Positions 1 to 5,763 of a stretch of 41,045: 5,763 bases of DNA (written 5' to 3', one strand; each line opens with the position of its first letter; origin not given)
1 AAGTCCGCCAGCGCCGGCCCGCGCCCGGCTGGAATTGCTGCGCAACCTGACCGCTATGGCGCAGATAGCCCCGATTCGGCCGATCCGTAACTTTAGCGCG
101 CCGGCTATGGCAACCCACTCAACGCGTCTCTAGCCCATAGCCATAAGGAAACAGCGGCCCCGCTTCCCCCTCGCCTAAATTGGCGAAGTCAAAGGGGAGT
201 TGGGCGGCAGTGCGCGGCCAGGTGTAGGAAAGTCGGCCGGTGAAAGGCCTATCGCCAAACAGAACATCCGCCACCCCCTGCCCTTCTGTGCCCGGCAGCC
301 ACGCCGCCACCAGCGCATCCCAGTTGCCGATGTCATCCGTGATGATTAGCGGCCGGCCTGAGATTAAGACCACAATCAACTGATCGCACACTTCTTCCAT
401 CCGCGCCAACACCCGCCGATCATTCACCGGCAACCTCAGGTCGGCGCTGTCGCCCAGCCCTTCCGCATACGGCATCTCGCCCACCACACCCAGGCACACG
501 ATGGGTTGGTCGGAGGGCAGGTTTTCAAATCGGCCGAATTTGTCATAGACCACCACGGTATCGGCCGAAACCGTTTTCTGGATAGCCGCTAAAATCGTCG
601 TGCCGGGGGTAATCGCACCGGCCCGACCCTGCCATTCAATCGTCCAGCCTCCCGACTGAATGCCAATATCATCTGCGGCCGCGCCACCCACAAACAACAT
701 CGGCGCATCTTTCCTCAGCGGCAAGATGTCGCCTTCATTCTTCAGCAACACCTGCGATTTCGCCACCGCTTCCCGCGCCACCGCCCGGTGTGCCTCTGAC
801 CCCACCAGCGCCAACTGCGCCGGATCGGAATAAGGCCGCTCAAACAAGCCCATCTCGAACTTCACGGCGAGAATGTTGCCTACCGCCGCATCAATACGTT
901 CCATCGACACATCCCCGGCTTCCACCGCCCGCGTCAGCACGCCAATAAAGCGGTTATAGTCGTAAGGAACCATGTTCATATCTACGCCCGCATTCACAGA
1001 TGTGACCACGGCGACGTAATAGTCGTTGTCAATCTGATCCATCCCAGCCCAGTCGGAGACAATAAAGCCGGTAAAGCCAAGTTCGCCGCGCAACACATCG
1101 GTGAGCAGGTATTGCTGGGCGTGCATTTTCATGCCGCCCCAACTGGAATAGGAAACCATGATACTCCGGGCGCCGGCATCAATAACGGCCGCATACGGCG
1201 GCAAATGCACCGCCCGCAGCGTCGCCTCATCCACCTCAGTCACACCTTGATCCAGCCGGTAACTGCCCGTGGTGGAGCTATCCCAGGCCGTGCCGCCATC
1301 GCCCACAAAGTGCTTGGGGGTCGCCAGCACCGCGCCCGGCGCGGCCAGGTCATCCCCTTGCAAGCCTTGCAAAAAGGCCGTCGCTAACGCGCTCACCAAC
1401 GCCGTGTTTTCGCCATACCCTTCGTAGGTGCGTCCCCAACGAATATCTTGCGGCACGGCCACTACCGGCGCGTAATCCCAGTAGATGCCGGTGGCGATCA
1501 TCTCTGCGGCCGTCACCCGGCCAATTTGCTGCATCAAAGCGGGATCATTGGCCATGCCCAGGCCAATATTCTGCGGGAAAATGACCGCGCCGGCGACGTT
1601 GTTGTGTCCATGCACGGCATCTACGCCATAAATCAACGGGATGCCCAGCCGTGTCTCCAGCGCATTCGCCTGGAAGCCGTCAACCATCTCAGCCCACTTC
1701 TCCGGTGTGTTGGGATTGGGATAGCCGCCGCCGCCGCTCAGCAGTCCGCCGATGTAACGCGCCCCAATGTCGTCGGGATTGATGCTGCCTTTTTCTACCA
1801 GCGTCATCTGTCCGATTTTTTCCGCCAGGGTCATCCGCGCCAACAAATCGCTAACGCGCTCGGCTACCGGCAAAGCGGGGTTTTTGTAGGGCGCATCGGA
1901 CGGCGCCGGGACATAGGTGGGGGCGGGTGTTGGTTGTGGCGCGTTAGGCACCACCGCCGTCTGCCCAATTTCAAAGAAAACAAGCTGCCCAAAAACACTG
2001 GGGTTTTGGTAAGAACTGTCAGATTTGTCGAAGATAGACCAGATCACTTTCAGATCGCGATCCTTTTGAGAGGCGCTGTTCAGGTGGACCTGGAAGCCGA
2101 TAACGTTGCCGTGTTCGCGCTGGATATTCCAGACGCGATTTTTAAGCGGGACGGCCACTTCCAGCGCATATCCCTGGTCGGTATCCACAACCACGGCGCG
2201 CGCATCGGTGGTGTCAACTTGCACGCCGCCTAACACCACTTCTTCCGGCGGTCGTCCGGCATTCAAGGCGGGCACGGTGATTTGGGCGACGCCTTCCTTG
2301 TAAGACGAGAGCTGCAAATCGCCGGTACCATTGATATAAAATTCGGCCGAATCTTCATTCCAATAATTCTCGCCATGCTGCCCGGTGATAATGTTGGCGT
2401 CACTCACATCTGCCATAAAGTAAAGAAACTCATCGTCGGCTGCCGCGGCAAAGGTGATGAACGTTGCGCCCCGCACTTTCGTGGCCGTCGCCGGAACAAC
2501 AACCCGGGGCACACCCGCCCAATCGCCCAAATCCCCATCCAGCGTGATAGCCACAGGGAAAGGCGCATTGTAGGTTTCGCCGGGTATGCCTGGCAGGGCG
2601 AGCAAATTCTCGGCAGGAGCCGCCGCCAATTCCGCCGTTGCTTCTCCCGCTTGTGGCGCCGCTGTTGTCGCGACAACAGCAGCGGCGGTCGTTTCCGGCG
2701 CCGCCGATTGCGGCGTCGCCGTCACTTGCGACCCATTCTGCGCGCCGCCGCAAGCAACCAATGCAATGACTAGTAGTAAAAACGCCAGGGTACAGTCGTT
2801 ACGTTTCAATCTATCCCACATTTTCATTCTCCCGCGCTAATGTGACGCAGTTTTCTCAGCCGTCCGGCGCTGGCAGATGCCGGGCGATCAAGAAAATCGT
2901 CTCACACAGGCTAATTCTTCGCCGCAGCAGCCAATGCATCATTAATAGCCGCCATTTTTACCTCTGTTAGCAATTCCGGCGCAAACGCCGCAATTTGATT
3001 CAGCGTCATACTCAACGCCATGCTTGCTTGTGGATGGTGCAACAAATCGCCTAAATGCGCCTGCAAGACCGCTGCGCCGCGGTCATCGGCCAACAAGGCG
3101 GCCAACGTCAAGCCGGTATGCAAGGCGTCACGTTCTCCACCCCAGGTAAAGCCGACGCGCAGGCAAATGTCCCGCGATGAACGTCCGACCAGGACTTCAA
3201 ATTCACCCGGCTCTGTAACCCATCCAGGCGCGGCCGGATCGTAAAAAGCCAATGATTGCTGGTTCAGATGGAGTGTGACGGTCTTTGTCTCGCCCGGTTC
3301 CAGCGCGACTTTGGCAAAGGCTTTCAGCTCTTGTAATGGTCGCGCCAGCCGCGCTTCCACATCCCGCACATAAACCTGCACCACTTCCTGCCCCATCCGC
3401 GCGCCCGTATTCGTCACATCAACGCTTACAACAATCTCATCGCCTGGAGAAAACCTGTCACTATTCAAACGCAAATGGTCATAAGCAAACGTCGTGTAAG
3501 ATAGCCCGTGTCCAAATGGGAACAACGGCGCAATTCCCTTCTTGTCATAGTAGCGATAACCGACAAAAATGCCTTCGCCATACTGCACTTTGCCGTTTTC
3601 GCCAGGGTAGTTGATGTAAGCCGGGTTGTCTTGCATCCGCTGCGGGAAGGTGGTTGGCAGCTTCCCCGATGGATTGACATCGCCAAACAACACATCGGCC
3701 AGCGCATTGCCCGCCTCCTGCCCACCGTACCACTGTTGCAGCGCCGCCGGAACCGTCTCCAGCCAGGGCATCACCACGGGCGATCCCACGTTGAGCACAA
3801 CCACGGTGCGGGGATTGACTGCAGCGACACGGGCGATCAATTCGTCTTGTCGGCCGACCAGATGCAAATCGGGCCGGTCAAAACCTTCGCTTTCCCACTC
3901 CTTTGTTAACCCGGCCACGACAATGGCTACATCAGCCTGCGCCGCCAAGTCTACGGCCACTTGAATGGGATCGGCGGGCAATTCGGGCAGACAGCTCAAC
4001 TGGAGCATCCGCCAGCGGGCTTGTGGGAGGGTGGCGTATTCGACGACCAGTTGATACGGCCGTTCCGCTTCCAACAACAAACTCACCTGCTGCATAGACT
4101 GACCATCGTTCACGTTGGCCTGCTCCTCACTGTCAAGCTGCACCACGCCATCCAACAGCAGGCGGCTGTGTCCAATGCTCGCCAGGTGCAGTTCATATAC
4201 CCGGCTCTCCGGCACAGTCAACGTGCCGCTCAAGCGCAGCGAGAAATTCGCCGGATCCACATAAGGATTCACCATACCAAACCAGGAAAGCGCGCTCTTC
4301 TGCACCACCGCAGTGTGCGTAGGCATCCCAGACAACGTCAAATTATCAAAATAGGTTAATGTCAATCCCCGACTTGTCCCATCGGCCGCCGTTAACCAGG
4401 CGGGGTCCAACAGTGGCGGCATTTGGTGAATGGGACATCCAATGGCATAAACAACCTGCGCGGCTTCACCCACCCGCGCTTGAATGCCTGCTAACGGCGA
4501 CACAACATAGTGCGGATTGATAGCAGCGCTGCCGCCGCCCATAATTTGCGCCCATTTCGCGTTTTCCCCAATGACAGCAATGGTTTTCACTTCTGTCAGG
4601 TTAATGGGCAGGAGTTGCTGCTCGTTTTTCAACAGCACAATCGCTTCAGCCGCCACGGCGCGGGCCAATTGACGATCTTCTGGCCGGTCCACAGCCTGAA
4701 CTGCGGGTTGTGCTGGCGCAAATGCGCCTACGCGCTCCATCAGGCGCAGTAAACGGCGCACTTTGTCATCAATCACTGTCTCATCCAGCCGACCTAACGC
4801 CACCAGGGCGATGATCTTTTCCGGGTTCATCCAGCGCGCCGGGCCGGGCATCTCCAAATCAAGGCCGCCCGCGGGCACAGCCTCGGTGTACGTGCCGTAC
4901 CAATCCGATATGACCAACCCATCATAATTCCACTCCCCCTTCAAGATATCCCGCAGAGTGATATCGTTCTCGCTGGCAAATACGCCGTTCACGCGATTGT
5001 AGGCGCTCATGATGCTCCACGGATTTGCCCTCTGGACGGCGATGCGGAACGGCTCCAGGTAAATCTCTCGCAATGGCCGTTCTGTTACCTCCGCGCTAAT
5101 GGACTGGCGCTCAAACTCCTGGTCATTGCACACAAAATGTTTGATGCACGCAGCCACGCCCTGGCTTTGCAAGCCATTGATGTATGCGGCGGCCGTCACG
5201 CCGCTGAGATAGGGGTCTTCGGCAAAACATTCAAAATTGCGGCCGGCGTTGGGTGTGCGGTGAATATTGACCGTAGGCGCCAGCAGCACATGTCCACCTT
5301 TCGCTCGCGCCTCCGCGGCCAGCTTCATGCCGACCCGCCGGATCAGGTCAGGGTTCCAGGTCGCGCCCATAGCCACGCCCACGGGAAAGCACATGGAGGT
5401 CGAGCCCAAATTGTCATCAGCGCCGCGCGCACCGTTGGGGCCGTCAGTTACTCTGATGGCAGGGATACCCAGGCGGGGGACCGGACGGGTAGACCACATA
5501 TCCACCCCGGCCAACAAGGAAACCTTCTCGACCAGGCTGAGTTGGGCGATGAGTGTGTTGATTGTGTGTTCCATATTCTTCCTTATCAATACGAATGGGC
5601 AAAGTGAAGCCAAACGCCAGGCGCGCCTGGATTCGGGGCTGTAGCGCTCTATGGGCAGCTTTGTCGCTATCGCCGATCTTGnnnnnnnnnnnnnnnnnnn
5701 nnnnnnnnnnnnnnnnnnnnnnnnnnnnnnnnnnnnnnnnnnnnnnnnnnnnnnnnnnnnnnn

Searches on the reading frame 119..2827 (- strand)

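Call 10: search_protein_families(library=pfam, proteins=[window:119-2827:-], max_evalue=0.001)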
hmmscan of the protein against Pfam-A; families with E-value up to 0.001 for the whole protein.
window:119-2827:- (902 aa): 3 families
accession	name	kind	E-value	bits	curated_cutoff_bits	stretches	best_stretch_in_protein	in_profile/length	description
PF00933.27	Glyco_hydro_3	-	1.9e-76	258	27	1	333-654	1-315/316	Glycosyl hydrolase family 3 N terminal domain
PF01915.27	Glyco_hydro_3_C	-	4.1e-36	125.3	31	1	693-900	2-199/200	Glycosyl hydrolase family 3 C-terminal domain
PF06452.16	CBM9_1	-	2.7e-17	63.7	23.4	1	124-283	33-181/185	Carbohydrate family 9 binding domain-like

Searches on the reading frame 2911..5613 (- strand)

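Call 10: search_protein_families(library=pfam, proteins=[window:2911-5613:-], max_evalue=0.001)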
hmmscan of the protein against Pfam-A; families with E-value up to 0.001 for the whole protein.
window:2911-5613:- (900 aa): 4 families
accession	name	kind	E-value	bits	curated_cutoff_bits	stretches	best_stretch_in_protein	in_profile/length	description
PF01915.27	Glyco_hydro_3_C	-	2.3e-67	227.3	31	1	325-686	1-200/200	Glycosyl hydrolase family 3 C-terminal domain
PF00933.27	Glyco_hydro_3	-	1.7e-41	143.1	27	1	47-291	60-316/316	Glycosyl hydrolase family 3 N terminal domain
PF14310.12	Fn3-like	-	1.5e-27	96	25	1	743-813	1-71/71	Fibronectin type III-like domain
PF07691.17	PA14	-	2.4e-14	53.8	24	1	415-537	3-129/147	PA14 domain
